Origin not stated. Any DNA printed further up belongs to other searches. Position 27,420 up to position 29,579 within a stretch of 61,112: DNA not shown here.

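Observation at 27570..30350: Flavoprotein with a carbohydrate-binding-like tail tightly coupled to a xylose-isomerase-like TIM barrel: possible new oxidase partner for keto-intermediate (oxidise-then-eliminate) glycoside cleavage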

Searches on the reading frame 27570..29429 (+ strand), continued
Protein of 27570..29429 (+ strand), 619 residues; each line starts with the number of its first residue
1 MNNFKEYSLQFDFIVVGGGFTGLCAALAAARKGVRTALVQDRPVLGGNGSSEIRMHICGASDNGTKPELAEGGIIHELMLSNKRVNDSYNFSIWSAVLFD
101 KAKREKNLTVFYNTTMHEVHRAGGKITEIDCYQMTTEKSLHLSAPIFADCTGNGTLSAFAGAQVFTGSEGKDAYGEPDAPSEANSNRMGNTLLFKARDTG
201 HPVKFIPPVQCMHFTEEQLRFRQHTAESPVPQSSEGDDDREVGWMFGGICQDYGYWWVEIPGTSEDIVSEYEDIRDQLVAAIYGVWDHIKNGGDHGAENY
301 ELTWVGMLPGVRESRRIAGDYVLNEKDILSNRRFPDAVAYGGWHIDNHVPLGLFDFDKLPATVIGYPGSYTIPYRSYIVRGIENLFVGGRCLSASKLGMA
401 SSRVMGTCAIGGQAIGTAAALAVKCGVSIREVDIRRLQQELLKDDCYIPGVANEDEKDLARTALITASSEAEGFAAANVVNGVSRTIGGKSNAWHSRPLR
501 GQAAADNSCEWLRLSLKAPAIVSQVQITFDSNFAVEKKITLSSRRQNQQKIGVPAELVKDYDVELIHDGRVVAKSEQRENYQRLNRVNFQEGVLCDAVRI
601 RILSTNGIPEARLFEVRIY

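Call 17: find_encoding_contigs(protein=P0021, flank=10000, max_places=3)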
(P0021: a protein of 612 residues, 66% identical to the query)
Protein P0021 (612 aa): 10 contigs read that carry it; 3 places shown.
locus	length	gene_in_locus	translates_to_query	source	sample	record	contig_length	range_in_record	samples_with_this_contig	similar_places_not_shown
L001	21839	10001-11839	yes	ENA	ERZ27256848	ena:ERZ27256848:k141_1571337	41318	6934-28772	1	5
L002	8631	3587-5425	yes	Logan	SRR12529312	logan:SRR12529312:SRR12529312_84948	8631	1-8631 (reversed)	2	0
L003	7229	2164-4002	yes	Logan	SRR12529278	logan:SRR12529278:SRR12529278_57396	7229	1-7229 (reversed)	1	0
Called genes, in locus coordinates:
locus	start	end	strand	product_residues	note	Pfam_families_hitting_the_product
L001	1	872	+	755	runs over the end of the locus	PF01381:HTH_3 (weak), PF12844:HTH_19, PF07883:Cupin_2, PF00501:AMP-binding, PF13193:AMP-binding_C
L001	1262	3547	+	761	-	PF01381:HTH_3, PF12844:HTH_19 (weak), PF13560:HTH_31, PF07883:Cupin_2, PF00501:AMP-binding, PF13193:AMP-binding_C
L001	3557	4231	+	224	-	PF01656:CbiA, PF10609:ParA (weak)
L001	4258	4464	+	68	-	PF12797:Fer4_2 (weak), PF12837:Fer4_6 (weak), PF13237:Fer4_10 (weak), PF14697:Fer4_21 (faint), PF17179:Fer4_22 (faint), PF00037:Fer4 (weak), PF12838:Fer4_7, PF13187:Fer4_9 (weak), +2 more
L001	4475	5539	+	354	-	PF01855:POR_N, PF02780:Transketolase_C (weak), PF17147:PFOR_II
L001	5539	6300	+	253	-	PF02775:TPP_enzyme_C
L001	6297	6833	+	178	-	PF01558:POR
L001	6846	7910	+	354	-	PF01063:Aminotran_4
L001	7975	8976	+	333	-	PF01757:Acyl_transf_3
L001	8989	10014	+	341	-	PF13472:Lipase_GDSL_2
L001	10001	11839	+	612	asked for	PF00890:FAD_binding_2 (weak), PF01134:GIDA (weak), PF01266:DAO (weak), PF12831:FAD_oxidored, PF13450:NAD_binding_8 (weak)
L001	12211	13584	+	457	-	PF00682:HMGL-like, PF08502:LeuA_dimer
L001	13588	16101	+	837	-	PF01261:AP_endonuc_2, PF00501:AMP-binding, PF13193:AMP-binding_C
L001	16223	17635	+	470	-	PF00324:AA_permease, PF13520:AA_permease_2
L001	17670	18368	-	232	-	PF00117:GATase, PF07722:Peptidase_C26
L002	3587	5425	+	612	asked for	PF00890:FAD_binding_2 (weak), PF01134:GIDA (weak), PF01266:DAO (weak), PF12831:FAD_oxidored, PF13450:NAD_binding_8 (weak)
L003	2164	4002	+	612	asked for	PF00890:FAD_binding_2 (weak), PF01134:GIDA (weak), PF01266:DAO (weak), PF12831:FAD_oxidored, PF13450:NAD_binding_8 (weak)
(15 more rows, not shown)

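Call 18: find_encoding_contigs(protein=P0011, flank=10000, max_places=3)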
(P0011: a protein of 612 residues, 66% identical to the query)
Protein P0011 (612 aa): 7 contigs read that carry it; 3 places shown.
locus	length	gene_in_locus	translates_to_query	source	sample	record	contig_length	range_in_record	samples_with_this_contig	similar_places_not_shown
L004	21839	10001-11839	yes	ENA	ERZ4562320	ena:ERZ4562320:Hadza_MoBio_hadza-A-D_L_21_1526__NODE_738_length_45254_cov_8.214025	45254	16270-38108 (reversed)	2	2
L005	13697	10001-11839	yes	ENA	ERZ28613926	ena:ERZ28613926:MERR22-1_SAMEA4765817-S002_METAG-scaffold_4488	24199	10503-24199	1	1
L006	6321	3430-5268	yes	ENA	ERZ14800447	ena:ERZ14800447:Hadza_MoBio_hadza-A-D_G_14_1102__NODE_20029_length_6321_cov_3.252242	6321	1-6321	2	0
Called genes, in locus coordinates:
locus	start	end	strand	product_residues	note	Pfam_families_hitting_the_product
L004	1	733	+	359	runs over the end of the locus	-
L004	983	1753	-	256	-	-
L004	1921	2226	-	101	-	PF01035:DNA_binding_1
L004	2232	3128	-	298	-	PF02645:DegV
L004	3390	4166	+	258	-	PF23457:LysM2_NFP (faint), PF01476:LysM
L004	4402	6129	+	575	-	PF08239:SH3_3 (faint), PF00877:NLPC_P60 (weak)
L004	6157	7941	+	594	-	PF01134:GIDA, PF01266:DAO (faint), PF07992:Pyr_redox_2 (faint), PF21680:GIDA_C_1st (weak), PF13932:SAM_GIDA_C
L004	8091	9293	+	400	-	-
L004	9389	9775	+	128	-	-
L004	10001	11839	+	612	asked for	PF00890:FAD_binding_2 (weak), PF01266:DAO (weak), PF12831:FAD_oxidored, PF13450:NAD_binding_8, PF24135:DUF7402 (faint)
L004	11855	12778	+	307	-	PF01261:AP_endonuc_2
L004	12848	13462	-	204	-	PF00485:PRK, PF01712:dNK (faint), PF13238:AAA_18, PF13671:AAA_33 (weak)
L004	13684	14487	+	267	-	-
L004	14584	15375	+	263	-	PF06541:ABC_trans_CmpB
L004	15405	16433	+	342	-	PF08239:SH3_3 (faint)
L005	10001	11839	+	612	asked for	PF00890:FAD_binding_2 (weak), PF01266:DAO (weak), PF12831:FAD_oxidored, PF13450:NAD_binding_8, PF24135:DUF7402 (faint)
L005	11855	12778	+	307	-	PF01261:AP_endonuc_2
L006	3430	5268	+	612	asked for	PF00890:FAD_binding_2 (weak), PF01266:DAO (weak), PF12831:FAD_oxidored, PF13450:NAD_binding_8, PF24135:DUF7402 (faint)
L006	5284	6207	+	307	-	PF01261:AP_endonuc_2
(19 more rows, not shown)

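Call 31: search_solved_structures(query=A1, max_evalue=0.01)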
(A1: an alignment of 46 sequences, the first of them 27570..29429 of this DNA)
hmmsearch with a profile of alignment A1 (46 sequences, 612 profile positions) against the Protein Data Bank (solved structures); distinct sequences matched with E-value up to 0.01: 182 (the best 60 are shown).
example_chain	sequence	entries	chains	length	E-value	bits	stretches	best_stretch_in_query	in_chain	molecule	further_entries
3urh_A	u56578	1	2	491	5.6e-09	38.2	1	8-48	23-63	Dihydrolipoyl dehydrogenase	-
1q9i_A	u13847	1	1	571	6.1e-09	38.1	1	8-49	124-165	flavocytochrome c3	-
2b7s_A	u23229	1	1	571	6.2e-09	38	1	8-49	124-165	Fumarate reductase flavoprotein subunit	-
1qjd_A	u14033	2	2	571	6.2e-09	38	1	8-49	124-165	FLAVOCYTOCHROME C3 | Fumarate reductase flavoprotein subunit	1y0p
1e39_A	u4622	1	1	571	6.2e-09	38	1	8-49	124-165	FUMARATE REDUCTASE FLAVOPROTEIN SUBUNIT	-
1p2h_A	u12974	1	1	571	6.2e-09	38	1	8-49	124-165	flavocytochrome c3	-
2b7r_A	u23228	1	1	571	6.2e-09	38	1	8-49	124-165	Fumarate reductase flavoprotein subunit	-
1p2e_A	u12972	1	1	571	6.2e-09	38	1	8-49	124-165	flavocytochrome c3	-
1m64_A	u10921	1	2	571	6.2e-09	38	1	8-49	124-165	flavocytochrome c3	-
1jrx_A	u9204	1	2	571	6.2e-09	38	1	8-49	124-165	FLAVOCYTOCHROME C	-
1jry_A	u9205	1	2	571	6.2e-09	38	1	8-49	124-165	FLAVOCYTOCHROME C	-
1lj1_A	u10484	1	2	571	6.2e-09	38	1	8-49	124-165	flavocytochrome c3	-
1jrz_A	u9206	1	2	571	6.2e-09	38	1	8-49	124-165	FLAVOCYTOCHROME C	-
1kss_A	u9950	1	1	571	6.3e-09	38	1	8-49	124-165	flavocytochrome c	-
1ksu_A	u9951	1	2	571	6.3e-09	38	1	8-49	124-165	flavocytochrome c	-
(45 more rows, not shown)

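Call 32: find_related_loci(query=window:27570-29429:+, collection=genome_contigs, flank=10000)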
Query window:27570-29429:+ (619 aa) in genome_contigs; peptide patterns used: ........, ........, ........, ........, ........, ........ (x = any residue, [..] = any of these).
71 stretches matched a pattern; 17 encode a relative of the query (tblastn E <= 1e-3); 17 distinct loci.
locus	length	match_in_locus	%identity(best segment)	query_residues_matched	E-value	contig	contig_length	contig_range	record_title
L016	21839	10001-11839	78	1-619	0e+0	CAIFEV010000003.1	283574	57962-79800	MAG: uncultured Lachnospiraceae bacterium isolate UMB00063 genome assembly, contig: NODE_10_length_283574_cov_27.947852,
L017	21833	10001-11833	66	1-619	0e+0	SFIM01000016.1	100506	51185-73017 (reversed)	MAG: Clostridiales bacterium isolate W1P21.023 Contig166, whole genome shotgun sequence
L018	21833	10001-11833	66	1-619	0e+0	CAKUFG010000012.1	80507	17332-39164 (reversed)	MAG: uncultured Clostridia bacterium isolate REFINED_METABAT215_TOP10_CONTIGS_1500_ASSEMBLY_K77_MERGED__Hadza_PheChl_Fib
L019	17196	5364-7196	65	1-619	0e+0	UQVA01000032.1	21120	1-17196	uncultured Clostridiales bacterium isolate UMGS670 genome assembly, contig: NODE_642_length_21120_cov_9.097175, whole ge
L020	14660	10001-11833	65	1-619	0e+0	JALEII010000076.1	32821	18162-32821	MAG: Clostridiales bacterium isolate SUG31 k141_4505115, whole genome shotgun sequence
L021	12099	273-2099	63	1-619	0e+0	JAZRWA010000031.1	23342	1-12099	MAG: Clostridia bacterium isolate T1900044952_TA20190005.MAGScoT_cleanbin_000118 SGB_3710_k141_1798952, whole genome sho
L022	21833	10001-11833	65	1-619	0e+0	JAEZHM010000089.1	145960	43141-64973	MAG: Bacillota bacterium isolate OH_CDB_136 k127_350782, whole genome shotgun sequence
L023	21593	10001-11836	66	1-619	0e+0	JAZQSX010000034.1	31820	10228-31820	MAG: Acutalibacteraceae bacterium isolate T1900045195_TC20190191.MAGScoT_cleanbin_000002 SGB_5313_k141_1602257, whole ge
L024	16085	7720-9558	78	1-619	0e+0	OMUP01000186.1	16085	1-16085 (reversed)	uncultured Lachnospiraceae bacterium isolate hRUG884 genome assembly, contig: NODE_4811_length_16085_cov_13.0998, whole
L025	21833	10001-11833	62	4-619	0e+0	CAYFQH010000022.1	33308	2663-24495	MAG TPA_asm: uncultured Oscillospiraceae bacterium isolate ERP107106_co1_165 genome assembly, contig: NODE_1157_length_3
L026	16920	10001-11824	64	1-619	0e+0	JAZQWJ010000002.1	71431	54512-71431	MAG: Eubacteriales bacterium isolate T1900045166_TC20190160.MAGScoT_cleanbin_000014 SGB_5142_k141_1624408, whole genome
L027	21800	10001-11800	64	11-619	0e+0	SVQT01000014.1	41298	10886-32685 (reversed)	MAG: Oscillospiraceae bacterium isolate SIG624 NODE_4752_length_41298_cov_1.693012, whole genome shotgun sequence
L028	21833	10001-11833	66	1-619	0e+0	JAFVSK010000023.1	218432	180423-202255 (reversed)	MAG: Clostridia bacterium isolate RGIG5352 Sheep_Colon-3__c1339, whole genome shotgun sequence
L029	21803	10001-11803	63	10-619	0e+0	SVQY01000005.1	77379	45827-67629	MAG: Oscillospiraceae bacterium isolate SIG629 NODE_1947_length_77379_cov_1.979289, whole genome shotgun sequence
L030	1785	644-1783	69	1-381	0e+0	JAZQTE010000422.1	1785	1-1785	MAG: Acutalibacteraceae bacterium isolate T1900045192_TC20190188.MAGScoT_cleanbin_000009 SGB_5296_k141_456638, whole gen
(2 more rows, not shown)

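Call 34: predict_structure(alignment_id=A1)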
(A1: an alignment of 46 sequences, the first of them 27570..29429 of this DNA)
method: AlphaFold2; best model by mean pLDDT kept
length: 619 residues; sequences in the alignment: 46
mean_pLDDT: 86.8   pTM: 0.91
mean pLDDT of the five models: 86.8, 86.2, 85.5, 81.7, 80.3
residues with pLDDT >= 90: 345; 70-90: 188; 50-70: 69; < 50: 17
segments of 3 or more residues with pLDDT < 50: 233-235, 247-255
pLDDT, mean of each block of 10 residues (from residue 1): 81 97 98 98 90 83 84 93 92 96 98 96 97 94 98 92 89 89 76 77 84 86 68 51 55 52 63 76 86 82 70 78 92 96 78 74 82 97 95 80 84 98 98 98 94 95 96 92 82 89 63 98 97 83 79 94 98 98 96 97 95 96
secondary structure, 60 per line:
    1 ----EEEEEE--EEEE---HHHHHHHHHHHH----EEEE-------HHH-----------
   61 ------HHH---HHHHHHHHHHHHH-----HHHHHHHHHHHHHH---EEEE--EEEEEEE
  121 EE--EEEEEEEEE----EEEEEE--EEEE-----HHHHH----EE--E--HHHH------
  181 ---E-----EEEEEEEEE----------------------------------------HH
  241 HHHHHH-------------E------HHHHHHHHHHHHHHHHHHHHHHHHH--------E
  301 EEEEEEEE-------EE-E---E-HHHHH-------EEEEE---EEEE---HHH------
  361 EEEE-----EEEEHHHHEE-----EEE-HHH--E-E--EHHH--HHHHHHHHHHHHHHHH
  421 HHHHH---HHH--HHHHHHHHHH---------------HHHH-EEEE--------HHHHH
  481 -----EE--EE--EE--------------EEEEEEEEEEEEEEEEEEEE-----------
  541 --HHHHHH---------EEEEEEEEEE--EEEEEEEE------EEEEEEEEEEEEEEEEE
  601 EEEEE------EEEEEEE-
elements in order: E5-10 E13-16 H20-31 E36-39 H73-85 H91-104 E108-111 E114-122 E125-133 E138-143 E146-149 H155-159 H171-174 E190-198 H239-246 H267-291 E300-308 H325-329 E337-341 E345-348 E361-364 E370-373 H374-377 E385-387 H405-425 H434-443 H459-462 E464-467 H476-480 E510-529 H543-548 E558-567 E570-577 E584-605 E612-618

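Call 39: fold_search(model_id=the predicted structure, library=pdb)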
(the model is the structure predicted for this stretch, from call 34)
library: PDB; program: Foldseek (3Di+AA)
matches with E <= 10: 1982; with E <= 0.001: 1291
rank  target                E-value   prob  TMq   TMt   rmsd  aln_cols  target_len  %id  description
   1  6b58_C                1.3e-12  1.00  0.27  0.31  15.8       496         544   13  FrdA-SdhE assembly intermediate (released 2018-01-24)
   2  1kf6_A                6.8e-12  1.00  0.26  0.27  17.6       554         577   12  E. coli Quinol-Fumarate Reductase with Bound Inhibitor HQNO (released 2002-03-13)
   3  9lig_A                1.0e-11  1.00  0.28  0.29  14.3       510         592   12  Cryo-EM structure of Saccharomyces cerevisiae Mitochondrial Respiratory Complex II in Y19315-bound state (released 2025-09-03)
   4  7d6x_A                1.2e-11  1.00  0.28  0.29  18.9       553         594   14  Mycobacterium smegmatis Sdh1 complex in the apo form (released 2021-04-07)
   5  4opl                  2.1e-11  1.00  0.31  0.41  10.7       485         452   12  Constructing tailored isoprenoid products by structure-guided modification of geranylgeranyl reductase. (released 2014-07-09)
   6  7d6v_A                2.2e-11  1.00  0.28  0.29  14.9       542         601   15  Mycobacterium smegmatis Sdh1 in complex with UQ1 (released 2021-04-07)
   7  9kq3_A                2.6e-11  1.00  0.27  0.28  14.5       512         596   12  Cryo-EM structure of Saccharomyces cerevisiae Mitochondrial Respiratory Complex II in pydiflumetofen-bound state (released 2025-09-03)
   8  4opt                  3.5e-11  1.00  0.30  0.40  10.4       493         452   12  Constructing tailored isoprenoid products by structure-guided modification of geranylgeranyl reductase (released 2014-07-09)
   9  6b58_A                3.5e-11  1.00  0.30  0.33  14.1       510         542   12  FrdA-SdhE assembly intermediate (released 2018-01-24)
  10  5vpn_E                3.7e-11  1.00  0.28  0.30  14.5       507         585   12  E. coli Quinol fumarate reductase FrdA E245Q mutation (released 2017-06-21)
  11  6awf_A                4.2e-11  1.00  0.27  0.29  15.2       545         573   12  Escherichia coli quinol:fumarate reductase crystallized without dicarboxylate (released 2017-12-06)
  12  5vpn_A                5.0e-11  1.00  0.30  0.32  14.8       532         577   11  E. coli Quinol fumarate reductase FrdA E245Q mutation (released 2017-06-21)
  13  9kps_A                5.9e-11  1.00  0.28  0.29  14.4       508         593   12  Cryo-EM structure of Saccharomyces cerevisiae Mitochondrial Respiratory Complex II (released 2025-09-03)
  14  6vax_A                7.1e-11  1.00  0.28  0.28  16.5       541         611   12  Crystal structure of human SDHA-SDHAF2 assembly intermediate (released 2020-08-26)
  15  8urd_C                1.1e-10  1.00  0.28  0.41  11.4       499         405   12  Bacillus niacini flavin monooxygenase with bound (2,6)DHP (released 2024-09-18)
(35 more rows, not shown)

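Call 66: search_protein_families(library=pfam, alignment_id=A1, max_evalue=0.01)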
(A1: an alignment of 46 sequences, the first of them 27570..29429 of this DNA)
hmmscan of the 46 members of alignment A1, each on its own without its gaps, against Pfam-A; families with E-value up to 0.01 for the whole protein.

A. member 1, window:27570-29429:+ (619 aa): 8 families
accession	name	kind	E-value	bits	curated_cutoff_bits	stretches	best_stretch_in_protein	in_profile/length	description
PF12831.13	FAD_oxidored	-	3.1e-90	303.9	27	1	12-441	1-416/416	FAD dependent oxidoreductase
PF13450.12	NAD_binding_8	-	5e-07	30.3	21.9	1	15-52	1-38/68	NAD(P)-binding Rossmann-like domain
PF01266.30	DAO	-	1.4e-06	28.5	27.9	1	12-51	1-39/353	FAD dependent oxidoreductase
PF00890.30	FAD_binding_2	-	2.5e-06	27.4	20.4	1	12-48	1-37/414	FAD binding domain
PF01134.28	GIDA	-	4.3e-06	26.5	22.1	1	12-77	1-55/391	Glucose inhibited division protein A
PF00754.31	F5_F8_type_C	-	1.3e-05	25.7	28.2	1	465-604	2-114/127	F5/8 type C domain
PF07992.20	Pyr_redox_2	-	0.001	19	26.1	1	12-45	2-35/291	Pyridine nucleotide-disulphide oxidoreductase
PF00070.33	Pyr_redox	-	0.0056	17.6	22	0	14-45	3-34/82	Pyridine nucleotide-disulphide oxidoreductase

B. families by the number of members that match (of 46 scanned): 17 families
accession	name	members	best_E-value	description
PF12831.13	FAD_oxidored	46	8.7e-112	FAD dependent oxidoreductase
PF01266.30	DAO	46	8.3e-10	FAD dependent oxidoreductase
PF13450.12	NAD_binding_8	46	2e-09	NAD(P)-binding Rossmann-like domain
PF07992.20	Pyr_redox_2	46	2.4e-09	Pyridine nucleotide-disulphide oxidoreductase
PF00890.30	FAD_binding_2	46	6.8e-09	FAD binding domain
PF01134.28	GIDA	46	7.7e-07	Glucose inhibited division protein A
PF24135.1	DUF7402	30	3.5e-08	Domain of unknown function (DUF7402)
PF00754.31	F5_F8_type_C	28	7.2e-07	F5/8 type C domain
PF03486.20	HI0933_like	23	2.2e-06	HI0933-like protein Rossmann domain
PF01946.23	Thi4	21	1e-06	Thi4 family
PF00070.33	Pyr_redox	19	8.3e-06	Pyridine nucleotide-disulphide oxidoreductase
PF01494.25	FAD_binding_3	15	8.7e-05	FAD binding domain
PF01262.27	AlaDh_PNT_C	11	3.1e-05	Alanine dehydrogenase/PNT, C-terminal domain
PF22633.2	F5_F8_type_C_2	10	0.0001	NedA-like, galactose-binding domain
PF01834.22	XRCC1_N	6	0.00022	XRCC1 N terminal domain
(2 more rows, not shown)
